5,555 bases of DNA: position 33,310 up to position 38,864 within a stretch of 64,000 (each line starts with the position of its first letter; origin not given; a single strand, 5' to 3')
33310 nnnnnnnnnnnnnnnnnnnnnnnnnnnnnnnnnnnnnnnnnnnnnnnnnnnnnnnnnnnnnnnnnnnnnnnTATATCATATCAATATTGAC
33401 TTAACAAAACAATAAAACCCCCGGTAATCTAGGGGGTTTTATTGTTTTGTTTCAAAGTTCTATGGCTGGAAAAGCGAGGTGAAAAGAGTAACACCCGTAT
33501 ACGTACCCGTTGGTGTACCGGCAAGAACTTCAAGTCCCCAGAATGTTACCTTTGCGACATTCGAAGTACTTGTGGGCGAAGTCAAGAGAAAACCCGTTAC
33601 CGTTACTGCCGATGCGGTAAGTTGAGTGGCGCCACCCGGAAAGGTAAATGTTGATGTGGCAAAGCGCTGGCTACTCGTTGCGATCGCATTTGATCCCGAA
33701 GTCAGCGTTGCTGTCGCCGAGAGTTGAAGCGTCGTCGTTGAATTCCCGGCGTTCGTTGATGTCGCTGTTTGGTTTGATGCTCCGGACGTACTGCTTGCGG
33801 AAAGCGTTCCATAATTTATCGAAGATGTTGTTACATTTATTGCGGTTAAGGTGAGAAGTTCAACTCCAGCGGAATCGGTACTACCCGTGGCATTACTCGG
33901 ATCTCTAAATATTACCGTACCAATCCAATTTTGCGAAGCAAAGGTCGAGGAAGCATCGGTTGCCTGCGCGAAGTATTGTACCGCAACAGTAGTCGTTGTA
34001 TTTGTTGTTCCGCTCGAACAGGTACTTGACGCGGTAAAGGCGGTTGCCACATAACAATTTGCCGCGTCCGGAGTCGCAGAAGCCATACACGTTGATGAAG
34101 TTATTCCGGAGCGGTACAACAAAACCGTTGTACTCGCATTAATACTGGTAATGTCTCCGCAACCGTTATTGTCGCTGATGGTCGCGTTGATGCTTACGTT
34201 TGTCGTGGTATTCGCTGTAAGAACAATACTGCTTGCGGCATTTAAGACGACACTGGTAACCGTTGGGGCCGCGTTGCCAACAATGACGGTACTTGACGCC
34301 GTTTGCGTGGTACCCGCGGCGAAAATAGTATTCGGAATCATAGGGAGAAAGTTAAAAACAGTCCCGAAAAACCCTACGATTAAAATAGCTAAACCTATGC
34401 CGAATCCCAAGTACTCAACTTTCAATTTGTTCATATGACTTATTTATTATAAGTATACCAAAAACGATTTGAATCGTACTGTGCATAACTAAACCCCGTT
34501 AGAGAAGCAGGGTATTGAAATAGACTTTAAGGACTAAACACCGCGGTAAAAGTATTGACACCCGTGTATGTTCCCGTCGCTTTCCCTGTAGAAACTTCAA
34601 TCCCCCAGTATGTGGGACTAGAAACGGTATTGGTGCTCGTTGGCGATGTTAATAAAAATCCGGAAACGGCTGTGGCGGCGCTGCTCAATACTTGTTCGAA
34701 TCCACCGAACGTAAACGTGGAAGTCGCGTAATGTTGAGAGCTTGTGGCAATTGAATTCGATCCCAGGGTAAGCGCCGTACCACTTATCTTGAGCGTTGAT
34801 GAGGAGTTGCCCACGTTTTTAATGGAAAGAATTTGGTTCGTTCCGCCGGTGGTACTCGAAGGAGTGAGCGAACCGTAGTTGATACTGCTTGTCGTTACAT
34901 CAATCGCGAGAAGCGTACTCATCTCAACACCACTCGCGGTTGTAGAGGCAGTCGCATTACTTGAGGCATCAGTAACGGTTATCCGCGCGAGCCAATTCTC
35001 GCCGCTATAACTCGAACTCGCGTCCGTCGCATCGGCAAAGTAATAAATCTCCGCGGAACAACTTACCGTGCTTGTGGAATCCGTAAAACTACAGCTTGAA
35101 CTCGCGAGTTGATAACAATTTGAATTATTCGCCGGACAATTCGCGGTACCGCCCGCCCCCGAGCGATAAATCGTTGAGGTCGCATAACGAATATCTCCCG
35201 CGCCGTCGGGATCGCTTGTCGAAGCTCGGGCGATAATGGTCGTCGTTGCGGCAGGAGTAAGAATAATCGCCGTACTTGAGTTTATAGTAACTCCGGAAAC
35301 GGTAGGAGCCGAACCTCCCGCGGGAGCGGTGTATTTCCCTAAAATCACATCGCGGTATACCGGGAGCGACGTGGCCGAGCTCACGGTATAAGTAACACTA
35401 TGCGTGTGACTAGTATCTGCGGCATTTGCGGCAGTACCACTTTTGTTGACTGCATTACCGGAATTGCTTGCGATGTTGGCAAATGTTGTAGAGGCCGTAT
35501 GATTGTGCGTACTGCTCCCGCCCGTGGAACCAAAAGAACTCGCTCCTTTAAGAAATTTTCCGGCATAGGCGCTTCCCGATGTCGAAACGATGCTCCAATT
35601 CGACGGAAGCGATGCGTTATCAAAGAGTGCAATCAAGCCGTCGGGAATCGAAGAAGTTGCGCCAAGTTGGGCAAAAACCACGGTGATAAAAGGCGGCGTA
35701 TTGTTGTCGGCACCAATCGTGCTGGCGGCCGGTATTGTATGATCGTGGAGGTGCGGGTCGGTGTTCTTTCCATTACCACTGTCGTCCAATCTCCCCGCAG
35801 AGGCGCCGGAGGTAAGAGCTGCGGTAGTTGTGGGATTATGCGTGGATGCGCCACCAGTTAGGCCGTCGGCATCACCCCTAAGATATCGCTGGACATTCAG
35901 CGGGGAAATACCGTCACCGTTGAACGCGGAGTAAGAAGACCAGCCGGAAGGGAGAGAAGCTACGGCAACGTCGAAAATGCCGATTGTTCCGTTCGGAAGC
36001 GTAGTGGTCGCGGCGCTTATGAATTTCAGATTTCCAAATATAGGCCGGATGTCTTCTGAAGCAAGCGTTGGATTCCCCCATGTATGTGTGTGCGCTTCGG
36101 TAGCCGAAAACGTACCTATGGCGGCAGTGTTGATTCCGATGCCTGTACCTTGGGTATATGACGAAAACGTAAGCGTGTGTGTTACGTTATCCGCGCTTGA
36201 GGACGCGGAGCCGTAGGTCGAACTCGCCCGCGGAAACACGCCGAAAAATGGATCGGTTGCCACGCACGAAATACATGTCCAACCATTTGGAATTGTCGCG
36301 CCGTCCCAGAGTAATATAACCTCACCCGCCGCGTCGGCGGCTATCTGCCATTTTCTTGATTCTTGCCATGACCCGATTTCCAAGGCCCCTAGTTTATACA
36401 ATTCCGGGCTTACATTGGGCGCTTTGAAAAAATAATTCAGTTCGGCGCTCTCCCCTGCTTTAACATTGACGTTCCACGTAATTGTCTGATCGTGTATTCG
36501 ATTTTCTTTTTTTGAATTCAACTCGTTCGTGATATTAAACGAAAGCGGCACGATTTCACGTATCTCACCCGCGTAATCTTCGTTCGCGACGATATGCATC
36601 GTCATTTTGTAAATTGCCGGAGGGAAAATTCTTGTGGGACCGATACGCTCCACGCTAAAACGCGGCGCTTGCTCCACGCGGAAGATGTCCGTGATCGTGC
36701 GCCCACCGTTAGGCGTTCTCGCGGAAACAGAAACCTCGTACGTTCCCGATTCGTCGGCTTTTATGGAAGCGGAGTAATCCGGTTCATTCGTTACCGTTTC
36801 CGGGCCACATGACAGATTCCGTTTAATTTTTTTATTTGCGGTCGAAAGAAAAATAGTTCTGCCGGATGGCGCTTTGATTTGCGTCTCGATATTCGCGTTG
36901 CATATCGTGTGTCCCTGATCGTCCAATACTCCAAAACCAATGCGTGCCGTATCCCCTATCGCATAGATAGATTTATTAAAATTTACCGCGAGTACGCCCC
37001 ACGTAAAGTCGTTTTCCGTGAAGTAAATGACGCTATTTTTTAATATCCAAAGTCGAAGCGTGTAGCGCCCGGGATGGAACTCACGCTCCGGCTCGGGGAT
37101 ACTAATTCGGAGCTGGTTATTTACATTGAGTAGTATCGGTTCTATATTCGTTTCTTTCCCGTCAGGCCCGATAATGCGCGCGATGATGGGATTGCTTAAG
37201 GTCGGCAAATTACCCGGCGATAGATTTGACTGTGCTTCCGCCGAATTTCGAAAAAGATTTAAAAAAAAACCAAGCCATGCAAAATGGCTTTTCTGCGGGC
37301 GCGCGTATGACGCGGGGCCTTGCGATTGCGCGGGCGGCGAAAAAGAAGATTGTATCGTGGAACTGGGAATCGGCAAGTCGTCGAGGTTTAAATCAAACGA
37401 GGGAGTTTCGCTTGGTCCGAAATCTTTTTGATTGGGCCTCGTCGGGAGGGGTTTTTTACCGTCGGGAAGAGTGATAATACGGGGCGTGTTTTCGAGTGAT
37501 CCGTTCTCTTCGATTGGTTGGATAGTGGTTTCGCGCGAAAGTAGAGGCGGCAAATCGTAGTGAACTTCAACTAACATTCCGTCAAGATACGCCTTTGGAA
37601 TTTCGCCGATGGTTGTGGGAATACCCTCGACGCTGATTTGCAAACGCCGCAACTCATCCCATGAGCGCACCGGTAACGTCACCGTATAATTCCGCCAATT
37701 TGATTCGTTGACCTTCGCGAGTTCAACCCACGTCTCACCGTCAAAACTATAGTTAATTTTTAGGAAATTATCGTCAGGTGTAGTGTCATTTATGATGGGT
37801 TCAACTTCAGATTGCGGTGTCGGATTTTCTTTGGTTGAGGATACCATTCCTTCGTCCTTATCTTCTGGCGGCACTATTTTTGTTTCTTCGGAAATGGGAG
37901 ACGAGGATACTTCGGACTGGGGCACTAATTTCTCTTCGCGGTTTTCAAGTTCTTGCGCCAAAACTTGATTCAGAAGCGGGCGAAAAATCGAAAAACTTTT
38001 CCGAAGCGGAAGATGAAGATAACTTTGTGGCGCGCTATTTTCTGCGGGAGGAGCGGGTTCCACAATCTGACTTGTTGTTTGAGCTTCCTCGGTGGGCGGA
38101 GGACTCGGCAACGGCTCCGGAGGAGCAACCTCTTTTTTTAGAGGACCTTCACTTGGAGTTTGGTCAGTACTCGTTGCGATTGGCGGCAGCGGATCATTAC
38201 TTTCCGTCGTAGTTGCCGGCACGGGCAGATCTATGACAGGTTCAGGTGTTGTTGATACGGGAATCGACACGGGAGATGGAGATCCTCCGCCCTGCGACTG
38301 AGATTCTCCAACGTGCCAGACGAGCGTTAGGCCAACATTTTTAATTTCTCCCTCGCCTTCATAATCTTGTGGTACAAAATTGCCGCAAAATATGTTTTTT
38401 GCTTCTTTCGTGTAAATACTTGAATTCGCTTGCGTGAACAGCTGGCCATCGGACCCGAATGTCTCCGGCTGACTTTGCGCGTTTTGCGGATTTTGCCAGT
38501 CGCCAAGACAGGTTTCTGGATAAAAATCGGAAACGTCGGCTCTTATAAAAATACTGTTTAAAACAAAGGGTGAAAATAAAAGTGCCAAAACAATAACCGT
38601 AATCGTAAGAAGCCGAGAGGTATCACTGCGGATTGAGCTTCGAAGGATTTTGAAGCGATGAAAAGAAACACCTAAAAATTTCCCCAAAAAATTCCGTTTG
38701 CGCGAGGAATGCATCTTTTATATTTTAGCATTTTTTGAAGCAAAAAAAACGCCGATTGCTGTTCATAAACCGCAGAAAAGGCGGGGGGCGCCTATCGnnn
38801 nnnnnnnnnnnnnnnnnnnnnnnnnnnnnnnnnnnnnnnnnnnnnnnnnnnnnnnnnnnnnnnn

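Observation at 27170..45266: Eleven-gene minus-strand cluster encoding a putative non-cellulosomal cohesin-dockerin cell-surface assembly with giant fibre-like proteins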

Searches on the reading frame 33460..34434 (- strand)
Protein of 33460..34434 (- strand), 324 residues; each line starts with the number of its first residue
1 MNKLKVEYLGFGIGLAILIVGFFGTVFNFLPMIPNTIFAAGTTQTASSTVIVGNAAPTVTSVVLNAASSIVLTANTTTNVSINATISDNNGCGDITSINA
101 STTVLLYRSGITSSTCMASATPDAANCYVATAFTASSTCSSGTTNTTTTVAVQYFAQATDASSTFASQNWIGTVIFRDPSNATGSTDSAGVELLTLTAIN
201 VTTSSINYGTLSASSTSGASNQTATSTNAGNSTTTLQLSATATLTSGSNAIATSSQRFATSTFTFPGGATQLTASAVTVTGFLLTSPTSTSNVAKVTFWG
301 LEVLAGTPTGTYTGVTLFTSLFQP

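Call 4: search_protein_families(library=pfam, max_evalue=0.1, proteins=[window:33460-34434:-])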
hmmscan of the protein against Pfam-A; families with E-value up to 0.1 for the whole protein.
window:33460-34434:- (324 aa): 0 families

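Call 12: search_protein_families(library=ncbifam, max_evalue=0.1, proteins=[window:33460-34434:-])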
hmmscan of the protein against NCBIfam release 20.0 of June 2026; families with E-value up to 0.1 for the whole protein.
window:33460-34434:- (324 aa): 0 families

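Call 13: search_protein_families(library=phrogs, max_evalue=0.01, proteins=[window:33460-34434:-])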
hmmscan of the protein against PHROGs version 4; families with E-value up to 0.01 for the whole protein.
window:33460-34434:- (324 aa): 0 families

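Call 24: search_solved_structures(query=window:33460-34434:-, max_evalue=10)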
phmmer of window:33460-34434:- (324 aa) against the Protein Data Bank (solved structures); distinct sequences matched with E-value up to 10: 0.

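Call 30: find_homologous_proteins(query=window:33460-34434:-, max_evalue=0.001)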
Query window:33460-34434:- (324 aa): 233 proteins with E <= 0.001 among 8000 candidates; the best 120 are listed.
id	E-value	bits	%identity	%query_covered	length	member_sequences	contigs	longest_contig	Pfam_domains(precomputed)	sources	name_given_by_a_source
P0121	1.7e-184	630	100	100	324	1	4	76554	-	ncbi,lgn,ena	ncbi:MAG: hypothetical protein AAB652_01855 [Patescibacteria group bacterium]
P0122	2.8e-111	390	71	96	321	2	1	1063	-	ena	-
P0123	4.0e-109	383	66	100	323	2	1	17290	-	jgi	-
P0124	2.8e-103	363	66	96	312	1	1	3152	-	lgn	-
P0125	1.0e-102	361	70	83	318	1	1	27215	-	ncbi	-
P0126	4.1e-102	360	68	90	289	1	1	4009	-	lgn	-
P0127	2.6e-100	354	63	98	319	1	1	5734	-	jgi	jgi:hypothetical protein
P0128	9.2e-100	352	64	96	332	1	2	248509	-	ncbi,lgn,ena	-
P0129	1.9e-98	347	62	96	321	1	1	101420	-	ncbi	-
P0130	7.5e-98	346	62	100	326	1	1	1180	-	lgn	-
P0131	7.6e-98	346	64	95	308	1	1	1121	-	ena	-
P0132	3.2e-97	343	69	86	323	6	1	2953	-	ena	-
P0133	9.9e-97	342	64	89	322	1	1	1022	-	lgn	-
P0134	2.8e-96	340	55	96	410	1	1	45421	-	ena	-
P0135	7.4e-95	336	62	100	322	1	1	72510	-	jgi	jgi:hypothetical protein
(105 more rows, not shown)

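Call 37: predict_structure(alignment_id=A2)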
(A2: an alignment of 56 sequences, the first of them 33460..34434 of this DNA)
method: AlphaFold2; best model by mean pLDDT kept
length: 324 residues; sequences in the alignment: 56
mean_pLDDT: 79.7   pTM: 0.63
mean pLDDT of the five models: 79.7, 77.2, 77.0, 76.4, 72.3
residues with pLDDT >= 90: 92; 70-90: 164; 50-70: 43; < 50: 25
segments of 3 or more residues with pLDDT < 50: 28-41, 158-164
pLDDT, mean of each block of 10 residues (from residue 1): 60 83 59 43 64 91 95 84 96 92 92 88 81 85 94 64 60 96 95 71 73 79 73 78 84 85 77 85 79 84 88 80 68
secondary structure, 60 per line:
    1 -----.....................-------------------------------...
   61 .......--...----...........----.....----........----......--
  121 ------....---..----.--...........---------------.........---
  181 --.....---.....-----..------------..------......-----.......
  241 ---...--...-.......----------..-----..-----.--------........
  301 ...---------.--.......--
elements in order: H6-26 E58-64 E70-72 E77-87 H92-96 E101-108 H113-118 E127-130 E143-153 E169-177 E183-187 E191-195 E223-228 E234-240 E244-246 E249-251 E256-259 E293-303 E316-322

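Call 45: search_solved_structures(query=A2, max_evalue=10)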
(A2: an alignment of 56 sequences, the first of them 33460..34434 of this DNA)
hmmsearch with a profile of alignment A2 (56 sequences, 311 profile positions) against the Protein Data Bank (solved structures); distinct sequences matched with E-value up to 10: 0.

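Call 64: fold_search(model_id=the predicted structure, library=pdb)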
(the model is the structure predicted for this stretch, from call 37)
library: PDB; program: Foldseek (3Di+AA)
matches with E <= 10: 1828; with E <= 0.001: 62
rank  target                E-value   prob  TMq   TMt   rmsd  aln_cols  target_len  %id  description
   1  4be6_A                1.2e-05  1.00  0.20  0.26  21.8       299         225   10  V. cholera biofilm scaffolding protein RbmA (released 2013-12-18)
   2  4kkr_A                6.0e-05  0.97  0.19  0.25  21.7       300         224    9  Crystal structure of Vibrio cholerae RbmA (crystal form 3) (released 2013-05-22)
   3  8r3w_R                9.3e-05  0.97  0.20  0.25  19.2       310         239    9  Crystal structure of a homospecific CR57 diabody (released 2024-11-06)
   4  3ffd_B                1.2e-04  0.96  0.17  0.24  14.2       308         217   11  Structure of parathyroid hormone-related protein complexed to a neutralizing monoclonal antibody (released 2009-04-28)
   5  8dy5_A                1.3e-04  0.92  0.18  0.22  21.3       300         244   12  Crystal Structure of spFv CAT2200 LH in complex with IL-17A (released 2023-05-03)
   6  9l05_L                1.5e-04  0.93  0.18  0.24  17.5       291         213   11  The local refined map of SARS-CoV-2 EG.5.1 Variant Spike protein complexed with antibody XGi-198 (released 2025-12-10)
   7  8r3w_A                1.6e-04  0.91  0.18  0.23  18.1       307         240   10  Crystal structure of a homospecific CR57 diabody (released 2024-11-06)
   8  8r4u_D                1.8e-04  0.92  0.19  0.24  21.6       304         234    9  Structure of salt-inducible kinase 3 with inhibitors (released 2024-03-27)
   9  3c09_C                2.0e-04  0.98  0.20  0.30  17.4       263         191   10  Crystal structure the Fab fragment of matuzumab (Fab72000) in complex with domain III of the extracellular region of E (released 2008-04-15)
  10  7k0z_A                2.0e-04  0.95  0.20  0.20  12.1       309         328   11  Marsupial T cell receptor Spl_157 (released 2021-03-24)
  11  5usl_C                2.2e-04  0.89  0.18  0.22  12.8       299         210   11  Structure of vaccinia virus D8 protein bound to human Fab vv304 (released 2017-09-20)
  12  9hv2_L                2.4e-04  0.84  0.16  0.21  13.6       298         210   13  Crystal structure of tri-specific FMDV mAb-34 Fab (released 2026-01-14)
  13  6q0h_L                2.5e-04  0.87  0.17  0.22  13.7       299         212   11  Inferred intermediate I-7 (I-7-0) of the human antibody lineage 652 in complex with influenza hemagglutinin head domai (released 2019-12-18)
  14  6xlz_L                2.6e-04  0.85  0.17  0.23  18.1       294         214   12  Structure of NHP D11A.F2 Fab in complex with 16055 V2b peptide (released 2021-07-07)
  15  7wo4_E                2.8e-04  0.96  0.20  0.27  16.0       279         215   13  SARS-CoV-2 Spike in complex with IgG 553-15 (S-553-15 dimer trimer ) (released 2022-07-20)
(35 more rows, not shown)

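Call 67: search_protein_families(library=pfam, alignment_id=A2, max_evalue=1)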
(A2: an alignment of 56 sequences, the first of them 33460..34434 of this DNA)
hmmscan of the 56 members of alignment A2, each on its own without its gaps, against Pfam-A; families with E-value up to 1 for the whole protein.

A. member 1, window:33460-34434:- (324 aa): 1 family
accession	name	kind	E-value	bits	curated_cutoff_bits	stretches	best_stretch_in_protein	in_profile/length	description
PF10031.14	DUF2273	-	0.69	10.4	25.4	0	9-29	14-34/48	Small integral membrane protein (DUF2273)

B. families by the number of members that match (of 56 scanned): 8 families
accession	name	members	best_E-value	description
PF22680.2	Glyco_hydro_123_N_2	4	0.0023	Glycoside hydrolase 123 N-terminal domain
PF24119.1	DUF7393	1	0.029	Domain of unknown function (DUF7393)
PF01273.31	LBP_BPI_CETP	1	0.031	LBP / BPI / CETP family, N-terminal domain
PF25446.1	SH3_ISE2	1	0.067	ISE2, SH3 domain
PF13629.12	T2SS-T3SS_pil_N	1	0.072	Pilus formation protein N terminal region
PF05189.18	RTC_insert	1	0.19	RNA 3'-terminal phosphate cyclase (RTC), insert domain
PF14145.11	YrhK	1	0.33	YrhK-like protein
PF10031.14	DUF2273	1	0.69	Small integral membrane protein (DUF2273)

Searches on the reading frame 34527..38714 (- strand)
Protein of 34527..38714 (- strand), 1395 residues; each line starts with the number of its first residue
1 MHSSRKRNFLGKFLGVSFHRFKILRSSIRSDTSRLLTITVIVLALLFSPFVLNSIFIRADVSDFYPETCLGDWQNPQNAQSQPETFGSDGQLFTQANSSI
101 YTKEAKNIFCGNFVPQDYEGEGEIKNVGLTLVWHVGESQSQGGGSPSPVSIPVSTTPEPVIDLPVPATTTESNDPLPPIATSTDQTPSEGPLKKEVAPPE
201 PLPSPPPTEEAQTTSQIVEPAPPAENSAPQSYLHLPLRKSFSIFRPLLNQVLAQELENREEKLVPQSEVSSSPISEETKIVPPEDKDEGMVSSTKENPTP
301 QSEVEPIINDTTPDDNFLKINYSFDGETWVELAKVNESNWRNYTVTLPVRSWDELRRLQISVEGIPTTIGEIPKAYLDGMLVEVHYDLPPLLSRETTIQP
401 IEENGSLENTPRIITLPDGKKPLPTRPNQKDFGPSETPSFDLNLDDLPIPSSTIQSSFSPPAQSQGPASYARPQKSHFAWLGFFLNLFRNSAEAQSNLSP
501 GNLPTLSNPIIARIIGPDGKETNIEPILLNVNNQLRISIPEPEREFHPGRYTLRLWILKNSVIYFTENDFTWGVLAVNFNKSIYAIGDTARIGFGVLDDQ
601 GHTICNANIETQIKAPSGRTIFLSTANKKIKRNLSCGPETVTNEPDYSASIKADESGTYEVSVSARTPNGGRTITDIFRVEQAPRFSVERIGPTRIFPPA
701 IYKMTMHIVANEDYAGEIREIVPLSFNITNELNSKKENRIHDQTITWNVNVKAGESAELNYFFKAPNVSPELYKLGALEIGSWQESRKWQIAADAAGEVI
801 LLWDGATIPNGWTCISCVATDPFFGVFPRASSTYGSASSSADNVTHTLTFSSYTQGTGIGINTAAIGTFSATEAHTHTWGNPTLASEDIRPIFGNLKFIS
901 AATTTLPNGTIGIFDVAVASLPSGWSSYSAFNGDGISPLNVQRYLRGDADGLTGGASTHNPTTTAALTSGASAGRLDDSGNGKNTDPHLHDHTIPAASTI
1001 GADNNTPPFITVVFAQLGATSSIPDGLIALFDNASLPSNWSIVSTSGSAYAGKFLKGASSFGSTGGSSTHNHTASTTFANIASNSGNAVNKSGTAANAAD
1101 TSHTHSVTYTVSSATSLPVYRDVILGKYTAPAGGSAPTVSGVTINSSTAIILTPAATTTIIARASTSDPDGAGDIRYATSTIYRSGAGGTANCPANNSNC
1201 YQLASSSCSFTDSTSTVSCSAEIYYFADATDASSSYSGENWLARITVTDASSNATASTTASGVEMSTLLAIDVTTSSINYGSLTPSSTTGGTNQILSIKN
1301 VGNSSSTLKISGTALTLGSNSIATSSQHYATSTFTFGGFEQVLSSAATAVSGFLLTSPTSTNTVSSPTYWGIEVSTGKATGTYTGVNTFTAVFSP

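Call 5: search_protein_families(library=pfam, max_evalue=0.1, proteins=[window:34527-38714:-])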
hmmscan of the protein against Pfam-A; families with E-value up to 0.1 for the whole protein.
window:34527-38714:- (1395 aa): 1 family
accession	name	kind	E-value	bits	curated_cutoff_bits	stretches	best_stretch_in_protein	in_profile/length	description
PF01835.25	MG2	-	0.036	14.9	32.8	0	579-628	6-55/96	MG2 domain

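Call 13: search_protein_families(library=phrogs, max_evalue=0.01, proteins=[window:34527-38714:-])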
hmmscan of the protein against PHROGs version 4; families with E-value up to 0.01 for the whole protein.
window:34527-38714:- (1395 aa): 0 families

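Call 49: search_protein_families(library=ncbifam, max_evalue=1, proteins=[window:34527-38714:-])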
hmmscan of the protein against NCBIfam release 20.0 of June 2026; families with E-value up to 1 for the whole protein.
window:34527-38714:- (1395 aa): 0 families
